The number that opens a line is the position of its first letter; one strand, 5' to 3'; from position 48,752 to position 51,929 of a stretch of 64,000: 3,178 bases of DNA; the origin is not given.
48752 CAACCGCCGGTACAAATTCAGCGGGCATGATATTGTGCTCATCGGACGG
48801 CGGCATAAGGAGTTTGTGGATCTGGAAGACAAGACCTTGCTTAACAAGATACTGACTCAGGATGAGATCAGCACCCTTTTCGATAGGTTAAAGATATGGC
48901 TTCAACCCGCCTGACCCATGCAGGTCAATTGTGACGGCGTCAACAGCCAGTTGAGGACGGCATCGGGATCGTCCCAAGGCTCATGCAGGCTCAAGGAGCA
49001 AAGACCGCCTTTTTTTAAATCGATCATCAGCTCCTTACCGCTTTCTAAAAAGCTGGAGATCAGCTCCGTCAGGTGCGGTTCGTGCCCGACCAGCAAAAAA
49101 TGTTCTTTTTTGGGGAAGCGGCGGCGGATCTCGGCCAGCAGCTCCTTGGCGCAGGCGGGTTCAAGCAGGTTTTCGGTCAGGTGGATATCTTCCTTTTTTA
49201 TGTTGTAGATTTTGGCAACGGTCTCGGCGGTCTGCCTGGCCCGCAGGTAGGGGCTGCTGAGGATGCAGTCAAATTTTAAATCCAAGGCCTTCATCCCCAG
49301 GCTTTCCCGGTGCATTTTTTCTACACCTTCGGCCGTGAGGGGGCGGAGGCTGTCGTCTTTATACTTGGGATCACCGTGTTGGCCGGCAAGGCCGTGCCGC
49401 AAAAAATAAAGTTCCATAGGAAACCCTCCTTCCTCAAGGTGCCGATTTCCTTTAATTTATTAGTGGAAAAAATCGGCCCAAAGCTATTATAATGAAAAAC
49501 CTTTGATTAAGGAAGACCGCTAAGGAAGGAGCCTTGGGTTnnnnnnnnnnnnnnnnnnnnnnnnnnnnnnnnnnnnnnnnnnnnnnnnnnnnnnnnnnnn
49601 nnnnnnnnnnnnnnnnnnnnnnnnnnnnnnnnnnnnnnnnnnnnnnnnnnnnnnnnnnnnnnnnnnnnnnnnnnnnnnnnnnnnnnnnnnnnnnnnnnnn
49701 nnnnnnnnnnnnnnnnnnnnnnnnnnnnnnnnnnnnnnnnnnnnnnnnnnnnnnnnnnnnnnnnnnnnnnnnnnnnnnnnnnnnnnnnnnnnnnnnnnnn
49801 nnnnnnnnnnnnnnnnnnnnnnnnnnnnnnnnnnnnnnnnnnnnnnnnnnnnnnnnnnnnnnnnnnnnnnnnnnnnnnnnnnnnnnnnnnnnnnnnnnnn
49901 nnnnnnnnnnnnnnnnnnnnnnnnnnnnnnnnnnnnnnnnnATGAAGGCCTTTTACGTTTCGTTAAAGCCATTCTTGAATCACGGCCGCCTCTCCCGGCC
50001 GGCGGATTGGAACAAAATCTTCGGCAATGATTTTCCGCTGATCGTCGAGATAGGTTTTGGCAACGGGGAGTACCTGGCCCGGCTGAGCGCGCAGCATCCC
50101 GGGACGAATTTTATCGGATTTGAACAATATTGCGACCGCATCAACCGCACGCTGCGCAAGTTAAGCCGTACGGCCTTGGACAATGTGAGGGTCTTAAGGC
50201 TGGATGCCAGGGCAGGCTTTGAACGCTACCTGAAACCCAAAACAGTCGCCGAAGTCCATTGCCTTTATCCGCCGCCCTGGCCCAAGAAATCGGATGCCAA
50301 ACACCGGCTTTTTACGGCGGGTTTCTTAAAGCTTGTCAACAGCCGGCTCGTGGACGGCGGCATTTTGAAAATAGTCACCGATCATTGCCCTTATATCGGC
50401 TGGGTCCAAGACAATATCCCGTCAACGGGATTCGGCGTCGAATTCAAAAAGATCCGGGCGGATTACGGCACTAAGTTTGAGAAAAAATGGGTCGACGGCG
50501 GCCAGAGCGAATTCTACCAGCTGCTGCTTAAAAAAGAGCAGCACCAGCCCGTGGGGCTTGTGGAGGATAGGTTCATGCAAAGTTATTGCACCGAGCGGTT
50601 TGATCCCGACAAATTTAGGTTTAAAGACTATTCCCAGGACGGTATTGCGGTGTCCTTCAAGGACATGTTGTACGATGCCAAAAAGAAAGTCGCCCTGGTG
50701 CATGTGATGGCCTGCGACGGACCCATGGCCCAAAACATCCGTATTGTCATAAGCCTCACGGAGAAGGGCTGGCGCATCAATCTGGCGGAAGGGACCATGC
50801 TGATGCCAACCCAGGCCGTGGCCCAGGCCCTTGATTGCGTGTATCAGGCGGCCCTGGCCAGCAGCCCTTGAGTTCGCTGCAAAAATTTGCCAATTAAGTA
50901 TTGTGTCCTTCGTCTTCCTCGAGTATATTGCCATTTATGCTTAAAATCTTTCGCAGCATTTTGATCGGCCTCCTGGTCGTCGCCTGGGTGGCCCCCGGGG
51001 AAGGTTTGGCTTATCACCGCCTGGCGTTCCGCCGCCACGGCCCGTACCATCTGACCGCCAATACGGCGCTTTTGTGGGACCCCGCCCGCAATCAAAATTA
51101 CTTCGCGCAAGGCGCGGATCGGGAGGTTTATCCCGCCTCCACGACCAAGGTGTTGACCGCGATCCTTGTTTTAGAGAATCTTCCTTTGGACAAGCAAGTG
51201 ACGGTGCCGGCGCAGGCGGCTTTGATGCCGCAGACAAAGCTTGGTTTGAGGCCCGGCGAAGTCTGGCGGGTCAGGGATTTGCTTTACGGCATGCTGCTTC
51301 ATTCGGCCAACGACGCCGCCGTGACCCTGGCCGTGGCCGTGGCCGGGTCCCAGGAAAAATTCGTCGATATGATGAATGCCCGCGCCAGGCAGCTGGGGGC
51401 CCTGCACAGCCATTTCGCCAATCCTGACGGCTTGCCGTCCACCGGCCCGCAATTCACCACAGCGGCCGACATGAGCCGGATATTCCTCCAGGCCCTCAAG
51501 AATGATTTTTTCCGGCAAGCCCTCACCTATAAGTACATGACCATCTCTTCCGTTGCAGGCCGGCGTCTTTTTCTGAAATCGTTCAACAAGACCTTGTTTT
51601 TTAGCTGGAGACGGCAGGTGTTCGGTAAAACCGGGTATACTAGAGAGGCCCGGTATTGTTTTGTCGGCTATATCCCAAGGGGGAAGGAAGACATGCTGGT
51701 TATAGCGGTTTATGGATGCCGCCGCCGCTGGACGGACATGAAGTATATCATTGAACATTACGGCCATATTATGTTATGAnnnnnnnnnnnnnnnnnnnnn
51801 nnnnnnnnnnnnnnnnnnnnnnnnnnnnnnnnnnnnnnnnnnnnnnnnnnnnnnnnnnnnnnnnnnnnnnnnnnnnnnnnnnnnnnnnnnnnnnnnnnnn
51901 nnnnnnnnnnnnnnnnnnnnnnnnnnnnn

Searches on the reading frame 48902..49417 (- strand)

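Call 18: search_protein_families(library=pfam, proteins=[window:48902-49417:-], max_evalue=0.001)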
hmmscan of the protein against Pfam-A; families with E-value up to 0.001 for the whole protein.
window:48902-49417:- (171 aa): 1 family
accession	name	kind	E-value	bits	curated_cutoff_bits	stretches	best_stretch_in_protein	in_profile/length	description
PF00300.27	His_Phos_1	-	2.7e-11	43.9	21.7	1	3-86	1-79/194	Histidine phosphatase superfamily (branch 1)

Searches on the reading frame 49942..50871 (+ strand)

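Call 18: search_protein_families(library=pfam, proteins=[window:49942-50871:+], max_evalue=0.001)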
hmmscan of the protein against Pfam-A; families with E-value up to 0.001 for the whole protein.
window:49942-50871:+ (309 aa): 1 family
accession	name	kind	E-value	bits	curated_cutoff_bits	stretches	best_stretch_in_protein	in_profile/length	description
PF02390.23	Methyltransf_4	-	3.3e-32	111.8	24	1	32-188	3-168/173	Putative methyltransferase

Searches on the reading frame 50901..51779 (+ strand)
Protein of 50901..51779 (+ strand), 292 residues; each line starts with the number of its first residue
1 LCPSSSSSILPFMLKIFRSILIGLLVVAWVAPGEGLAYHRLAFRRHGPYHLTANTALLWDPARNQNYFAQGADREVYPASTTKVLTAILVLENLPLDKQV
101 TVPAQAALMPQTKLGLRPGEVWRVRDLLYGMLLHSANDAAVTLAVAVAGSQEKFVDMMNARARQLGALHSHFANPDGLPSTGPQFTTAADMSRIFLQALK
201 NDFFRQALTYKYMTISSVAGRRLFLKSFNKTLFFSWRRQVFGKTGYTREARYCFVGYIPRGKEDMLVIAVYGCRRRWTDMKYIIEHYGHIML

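Call 18: search_protein_families(library=pfam, proteins=[window:50901-51779:+], max_evalue=0.001)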
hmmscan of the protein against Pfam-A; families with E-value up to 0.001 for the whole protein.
window:50901-51779:+ (292 aa): 2 families
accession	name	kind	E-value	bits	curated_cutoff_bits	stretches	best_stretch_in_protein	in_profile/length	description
PF00768.25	Peptidase_S11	-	1.9e-37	129.4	27.6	1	50-270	9-233/239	D-alanyl-D-alanine carboxypeptidase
PF13354.11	Beta-lactamase2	-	9.2e-10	38.7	22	1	60-201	6-149/214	Beta-lactamase enzyme family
